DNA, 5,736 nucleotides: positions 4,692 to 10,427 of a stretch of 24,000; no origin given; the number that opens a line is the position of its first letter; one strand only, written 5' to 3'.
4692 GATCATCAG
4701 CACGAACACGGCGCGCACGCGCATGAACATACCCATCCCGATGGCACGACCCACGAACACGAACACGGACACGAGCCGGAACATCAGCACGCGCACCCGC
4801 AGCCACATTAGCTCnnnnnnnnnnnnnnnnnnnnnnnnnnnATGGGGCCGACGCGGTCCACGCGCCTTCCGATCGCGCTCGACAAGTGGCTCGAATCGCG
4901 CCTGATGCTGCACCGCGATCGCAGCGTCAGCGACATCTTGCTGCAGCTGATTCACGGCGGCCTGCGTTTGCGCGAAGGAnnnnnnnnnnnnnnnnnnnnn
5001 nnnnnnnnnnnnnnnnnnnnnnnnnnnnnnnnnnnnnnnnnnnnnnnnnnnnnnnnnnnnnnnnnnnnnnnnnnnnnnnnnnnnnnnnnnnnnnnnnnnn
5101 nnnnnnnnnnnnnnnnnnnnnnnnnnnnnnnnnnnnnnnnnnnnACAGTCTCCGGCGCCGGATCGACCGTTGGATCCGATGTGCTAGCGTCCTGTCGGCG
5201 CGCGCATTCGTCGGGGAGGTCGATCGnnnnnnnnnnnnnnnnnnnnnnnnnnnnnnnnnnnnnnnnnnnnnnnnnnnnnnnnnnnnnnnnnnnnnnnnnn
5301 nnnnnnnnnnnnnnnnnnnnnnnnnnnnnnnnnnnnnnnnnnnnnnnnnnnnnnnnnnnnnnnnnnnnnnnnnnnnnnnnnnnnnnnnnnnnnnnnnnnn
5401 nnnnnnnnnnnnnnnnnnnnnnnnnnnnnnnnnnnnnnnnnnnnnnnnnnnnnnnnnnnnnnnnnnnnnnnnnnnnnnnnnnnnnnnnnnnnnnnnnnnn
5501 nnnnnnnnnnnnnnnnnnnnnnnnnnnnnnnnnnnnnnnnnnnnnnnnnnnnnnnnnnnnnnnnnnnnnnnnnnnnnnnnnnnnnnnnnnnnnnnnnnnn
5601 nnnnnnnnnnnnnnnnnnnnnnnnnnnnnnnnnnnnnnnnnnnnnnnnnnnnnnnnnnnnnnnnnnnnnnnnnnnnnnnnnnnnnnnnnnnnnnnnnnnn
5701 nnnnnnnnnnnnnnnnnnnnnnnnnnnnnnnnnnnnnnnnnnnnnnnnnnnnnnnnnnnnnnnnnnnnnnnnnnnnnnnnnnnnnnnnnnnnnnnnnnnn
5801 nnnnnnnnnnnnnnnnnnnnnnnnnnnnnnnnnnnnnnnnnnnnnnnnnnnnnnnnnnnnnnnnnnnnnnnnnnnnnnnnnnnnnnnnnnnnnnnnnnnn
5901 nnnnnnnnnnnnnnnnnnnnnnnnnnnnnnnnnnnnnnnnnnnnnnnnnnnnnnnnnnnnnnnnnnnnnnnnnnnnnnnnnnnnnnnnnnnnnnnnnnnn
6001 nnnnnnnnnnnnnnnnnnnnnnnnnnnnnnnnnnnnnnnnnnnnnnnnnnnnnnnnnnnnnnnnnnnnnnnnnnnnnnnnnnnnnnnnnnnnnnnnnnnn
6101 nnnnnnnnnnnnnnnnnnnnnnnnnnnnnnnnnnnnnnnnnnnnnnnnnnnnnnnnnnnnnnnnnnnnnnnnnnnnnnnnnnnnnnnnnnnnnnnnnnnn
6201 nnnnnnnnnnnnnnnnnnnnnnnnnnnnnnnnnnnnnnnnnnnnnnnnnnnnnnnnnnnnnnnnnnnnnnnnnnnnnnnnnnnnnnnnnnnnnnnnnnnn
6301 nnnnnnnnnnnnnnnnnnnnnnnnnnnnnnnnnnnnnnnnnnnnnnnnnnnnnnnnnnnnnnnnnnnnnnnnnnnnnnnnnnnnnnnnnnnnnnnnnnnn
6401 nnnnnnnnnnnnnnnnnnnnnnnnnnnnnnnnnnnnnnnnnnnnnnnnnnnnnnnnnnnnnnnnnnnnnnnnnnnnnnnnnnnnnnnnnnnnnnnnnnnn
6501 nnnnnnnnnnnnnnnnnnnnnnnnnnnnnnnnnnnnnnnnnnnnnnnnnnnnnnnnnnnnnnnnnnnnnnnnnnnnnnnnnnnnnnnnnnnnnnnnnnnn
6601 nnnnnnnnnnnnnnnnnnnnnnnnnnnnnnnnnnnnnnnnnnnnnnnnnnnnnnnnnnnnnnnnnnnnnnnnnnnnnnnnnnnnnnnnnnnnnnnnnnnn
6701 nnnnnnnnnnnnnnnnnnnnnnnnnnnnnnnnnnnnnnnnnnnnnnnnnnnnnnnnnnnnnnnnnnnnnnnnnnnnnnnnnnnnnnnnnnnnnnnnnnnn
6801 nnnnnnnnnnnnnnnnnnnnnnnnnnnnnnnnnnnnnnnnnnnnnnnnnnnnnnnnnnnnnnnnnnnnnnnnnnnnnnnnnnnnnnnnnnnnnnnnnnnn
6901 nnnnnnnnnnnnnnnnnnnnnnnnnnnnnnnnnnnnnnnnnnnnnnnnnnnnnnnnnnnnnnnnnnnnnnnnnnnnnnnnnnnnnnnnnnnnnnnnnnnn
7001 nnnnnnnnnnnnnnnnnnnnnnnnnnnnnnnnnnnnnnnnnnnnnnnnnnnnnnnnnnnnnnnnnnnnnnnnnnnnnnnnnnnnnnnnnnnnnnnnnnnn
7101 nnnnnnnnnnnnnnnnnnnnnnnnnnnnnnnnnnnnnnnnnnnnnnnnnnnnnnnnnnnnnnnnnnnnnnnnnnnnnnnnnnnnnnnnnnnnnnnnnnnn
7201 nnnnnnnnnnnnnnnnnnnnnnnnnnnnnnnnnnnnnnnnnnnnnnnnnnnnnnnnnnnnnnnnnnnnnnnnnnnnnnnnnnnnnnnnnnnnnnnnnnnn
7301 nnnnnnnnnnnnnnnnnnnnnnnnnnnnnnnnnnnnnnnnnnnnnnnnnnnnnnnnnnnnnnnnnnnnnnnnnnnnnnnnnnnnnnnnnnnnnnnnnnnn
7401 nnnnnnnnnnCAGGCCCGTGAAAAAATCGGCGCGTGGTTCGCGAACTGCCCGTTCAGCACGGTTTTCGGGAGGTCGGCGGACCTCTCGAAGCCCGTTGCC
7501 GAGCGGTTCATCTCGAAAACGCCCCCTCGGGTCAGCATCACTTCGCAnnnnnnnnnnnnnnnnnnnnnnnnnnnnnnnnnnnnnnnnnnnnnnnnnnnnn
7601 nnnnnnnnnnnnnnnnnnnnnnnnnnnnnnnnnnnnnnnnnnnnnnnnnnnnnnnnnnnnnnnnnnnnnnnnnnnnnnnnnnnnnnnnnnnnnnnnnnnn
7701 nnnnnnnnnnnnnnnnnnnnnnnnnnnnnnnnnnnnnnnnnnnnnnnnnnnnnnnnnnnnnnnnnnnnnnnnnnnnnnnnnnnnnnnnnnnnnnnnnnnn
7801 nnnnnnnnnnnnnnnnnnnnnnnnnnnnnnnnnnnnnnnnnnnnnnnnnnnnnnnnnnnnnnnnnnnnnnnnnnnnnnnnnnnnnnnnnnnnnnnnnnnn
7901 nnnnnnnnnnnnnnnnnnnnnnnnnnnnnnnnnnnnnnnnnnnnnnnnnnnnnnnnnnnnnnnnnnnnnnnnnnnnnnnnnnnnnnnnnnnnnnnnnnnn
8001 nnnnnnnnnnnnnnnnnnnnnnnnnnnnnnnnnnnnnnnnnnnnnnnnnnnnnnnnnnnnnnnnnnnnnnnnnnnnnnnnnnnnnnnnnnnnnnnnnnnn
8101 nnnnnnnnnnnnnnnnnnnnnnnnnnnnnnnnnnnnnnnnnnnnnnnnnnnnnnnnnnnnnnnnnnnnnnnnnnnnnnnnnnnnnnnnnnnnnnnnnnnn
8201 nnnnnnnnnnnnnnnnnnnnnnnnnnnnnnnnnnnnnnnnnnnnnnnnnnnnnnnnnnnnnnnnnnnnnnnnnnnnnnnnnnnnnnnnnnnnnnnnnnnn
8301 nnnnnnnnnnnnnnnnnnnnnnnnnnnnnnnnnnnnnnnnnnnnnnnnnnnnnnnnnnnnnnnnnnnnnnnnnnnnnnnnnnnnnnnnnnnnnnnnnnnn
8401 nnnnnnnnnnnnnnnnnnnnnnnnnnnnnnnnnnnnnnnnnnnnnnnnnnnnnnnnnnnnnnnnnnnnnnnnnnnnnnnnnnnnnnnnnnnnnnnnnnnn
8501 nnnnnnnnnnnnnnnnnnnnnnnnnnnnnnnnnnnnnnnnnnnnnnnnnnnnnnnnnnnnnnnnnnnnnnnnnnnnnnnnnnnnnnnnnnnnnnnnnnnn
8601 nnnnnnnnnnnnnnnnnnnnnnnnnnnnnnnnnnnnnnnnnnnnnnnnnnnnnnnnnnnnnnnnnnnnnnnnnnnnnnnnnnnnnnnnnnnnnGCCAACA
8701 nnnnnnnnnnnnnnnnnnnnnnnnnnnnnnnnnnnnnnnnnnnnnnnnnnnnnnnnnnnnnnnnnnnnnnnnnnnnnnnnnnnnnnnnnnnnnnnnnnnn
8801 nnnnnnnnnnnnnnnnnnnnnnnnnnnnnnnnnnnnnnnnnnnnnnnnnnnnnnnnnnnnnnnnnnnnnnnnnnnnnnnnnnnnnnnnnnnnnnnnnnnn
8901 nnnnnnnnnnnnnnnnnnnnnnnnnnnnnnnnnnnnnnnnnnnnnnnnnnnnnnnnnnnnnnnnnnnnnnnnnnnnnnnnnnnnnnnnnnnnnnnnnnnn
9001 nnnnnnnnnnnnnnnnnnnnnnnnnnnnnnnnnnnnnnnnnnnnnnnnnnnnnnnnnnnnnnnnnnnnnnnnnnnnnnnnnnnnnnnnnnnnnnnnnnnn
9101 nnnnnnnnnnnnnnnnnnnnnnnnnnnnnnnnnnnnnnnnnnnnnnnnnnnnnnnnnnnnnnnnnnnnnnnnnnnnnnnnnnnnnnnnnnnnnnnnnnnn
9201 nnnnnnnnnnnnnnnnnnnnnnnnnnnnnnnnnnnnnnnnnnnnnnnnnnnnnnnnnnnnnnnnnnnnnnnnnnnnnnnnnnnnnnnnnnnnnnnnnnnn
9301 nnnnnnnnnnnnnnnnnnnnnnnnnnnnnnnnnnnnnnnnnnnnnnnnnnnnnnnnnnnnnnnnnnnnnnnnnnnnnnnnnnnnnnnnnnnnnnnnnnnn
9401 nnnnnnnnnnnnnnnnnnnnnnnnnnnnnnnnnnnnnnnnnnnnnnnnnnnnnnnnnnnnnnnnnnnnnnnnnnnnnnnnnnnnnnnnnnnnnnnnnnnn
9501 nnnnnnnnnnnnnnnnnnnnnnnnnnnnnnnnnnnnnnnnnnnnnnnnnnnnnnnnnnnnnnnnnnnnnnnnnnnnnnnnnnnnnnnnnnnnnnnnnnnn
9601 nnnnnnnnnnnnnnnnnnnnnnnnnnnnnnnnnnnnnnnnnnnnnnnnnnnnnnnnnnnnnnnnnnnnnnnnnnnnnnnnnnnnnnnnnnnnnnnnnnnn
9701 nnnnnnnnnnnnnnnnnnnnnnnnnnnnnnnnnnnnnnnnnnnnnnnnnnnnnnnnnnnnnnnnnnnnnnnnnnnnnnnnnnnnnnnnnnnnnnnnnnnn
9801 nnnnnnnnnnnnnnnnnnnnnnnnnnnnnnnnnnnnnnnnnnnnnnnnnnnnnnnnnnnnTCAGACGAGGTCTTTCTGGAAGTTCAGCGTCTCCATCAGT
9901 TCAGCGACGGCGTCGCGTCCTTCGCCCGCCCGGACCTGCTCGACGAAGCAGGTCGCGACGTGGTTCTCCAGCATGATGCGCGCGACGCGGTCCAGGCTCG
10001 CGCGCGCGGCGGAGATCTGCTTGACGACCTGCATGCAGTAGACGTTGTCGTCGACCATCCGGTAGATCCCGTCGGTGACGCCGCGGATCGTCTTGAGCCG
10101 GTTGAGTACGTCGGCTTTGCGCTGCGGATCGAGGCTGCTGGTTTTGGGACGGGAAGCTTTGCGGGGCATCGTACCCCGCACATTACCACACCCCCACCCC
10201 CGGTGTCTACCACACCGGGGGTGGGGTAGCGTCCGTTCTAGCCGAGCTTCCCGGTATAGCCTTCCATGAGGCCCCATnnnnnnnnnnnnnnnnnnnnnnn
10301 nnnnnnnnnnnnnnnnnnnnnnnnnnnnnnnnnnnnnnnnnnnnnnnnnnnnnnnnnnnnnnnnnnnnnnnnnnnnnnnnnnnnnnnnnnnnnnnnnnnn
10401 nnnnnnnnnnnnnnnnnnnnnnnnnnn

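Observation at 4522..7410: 65-aa protein that is about 35% histidine, followed by an RHH regulator and a TonB-dependent receptor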

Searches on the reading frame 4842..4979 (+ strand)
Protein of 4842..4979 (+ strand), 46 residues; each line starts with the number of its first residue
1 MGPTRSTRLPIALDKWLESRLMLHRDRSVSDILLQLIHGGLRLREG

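Call 32: search_solved_structures(query=A3, max_evalue=10, show_alignments=5)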
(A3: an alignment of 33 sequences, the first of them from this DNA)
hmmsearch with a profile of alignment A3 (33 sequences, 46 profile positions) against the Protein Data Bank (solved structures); distinct sequences matched with E-value up to 10: 5.
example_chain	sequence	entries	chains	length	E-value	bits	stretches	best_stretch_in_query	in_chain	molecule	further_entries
4yy2_A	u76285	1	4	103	0.0023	20.9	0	23-37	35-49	dTor_3x33L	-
4yy5_A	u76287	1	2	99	0.0028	20.6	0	23-37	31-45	dTor_3x33L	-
11mq_A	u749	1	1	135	0.23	14.5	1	8-26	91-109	NovoTag657-holo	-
9pvl_A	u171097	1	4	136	0.23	14.5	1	8-26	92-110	JF657-bp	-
6ljh_A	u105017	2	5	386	0.46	13.5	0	24-39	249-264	Alcohol dehydrogenase 1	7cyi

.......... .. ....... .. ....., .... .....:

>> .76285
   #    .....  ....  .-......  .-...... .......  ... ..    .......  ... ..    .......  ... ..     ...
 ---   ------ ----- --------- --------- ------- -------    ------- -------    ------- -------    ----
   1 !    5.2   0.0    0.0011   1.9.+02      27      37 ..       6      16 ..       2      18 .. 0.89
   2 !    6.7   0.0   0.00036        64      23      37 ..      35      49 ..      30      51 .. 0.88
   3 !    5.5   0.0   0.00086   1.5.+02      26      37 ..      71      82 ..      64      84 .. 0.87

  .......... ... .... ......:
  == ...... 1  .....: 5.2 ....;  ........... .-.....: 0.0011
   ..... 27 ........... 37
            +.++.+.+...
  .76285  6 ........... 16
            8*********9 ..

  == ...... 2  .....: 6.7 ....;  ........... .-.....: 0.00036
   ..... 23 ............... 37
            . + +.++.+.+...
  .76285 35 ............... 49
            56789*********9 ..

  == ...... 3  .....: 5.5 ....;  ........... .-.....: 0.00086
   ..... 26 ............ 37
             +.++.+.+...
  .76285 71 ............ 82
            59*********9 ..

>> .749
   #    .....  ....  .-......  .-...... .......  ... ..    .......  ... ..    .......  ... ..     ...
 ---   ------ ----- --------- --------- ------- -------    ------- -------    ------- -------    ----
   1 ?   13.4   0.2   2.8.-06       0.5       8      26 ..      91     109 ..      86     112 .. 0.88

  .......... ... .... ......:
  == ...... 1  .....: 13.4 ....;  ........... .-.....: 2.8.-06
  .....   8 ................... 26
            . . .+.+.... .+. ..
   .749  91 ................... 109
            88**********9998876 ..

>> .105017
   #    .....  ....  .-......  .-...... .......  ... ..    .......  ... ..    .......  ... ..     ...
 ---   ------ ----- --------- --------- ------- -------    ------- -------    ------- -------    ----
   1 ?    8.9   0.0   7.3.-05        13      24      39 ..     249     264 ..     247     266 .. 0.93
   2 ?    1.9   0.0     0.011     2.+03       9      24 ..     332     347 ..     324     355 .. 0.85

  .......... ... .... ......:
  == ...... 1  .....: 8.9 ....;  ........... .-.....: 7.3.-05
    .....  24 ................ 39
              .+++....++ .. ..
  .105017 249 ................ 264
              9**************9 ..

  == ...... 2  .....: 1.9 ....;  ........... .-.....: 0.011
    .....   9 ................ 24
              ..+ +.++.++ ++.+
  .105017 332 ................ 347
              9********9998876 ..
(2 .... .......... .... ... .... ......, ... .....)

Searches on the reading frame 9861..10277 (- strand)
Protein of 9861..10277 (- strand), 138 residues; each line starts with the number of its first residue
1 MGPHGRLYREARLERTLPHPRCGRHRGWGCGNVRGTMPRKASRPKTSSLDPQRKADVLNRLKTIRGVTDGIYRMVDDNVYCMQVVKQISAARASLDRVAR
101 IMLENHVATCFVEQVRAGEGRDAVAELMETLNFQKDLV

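Call 8: search_protein_families(library=pfam, proteins=[window:9861-10277:-], max_evalue=0.01)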
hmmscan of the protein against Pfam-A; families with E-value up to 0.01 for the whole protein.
window:9861-10277:- (138 aa): 1 family
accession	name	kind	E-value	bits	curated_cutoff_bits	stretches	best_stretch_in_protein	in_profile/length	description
PF02583.22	Trns_repr_metal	-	5.9e-22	78.3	22.8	1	54-131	2-76/78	Metal-sensitive transcriptional repressor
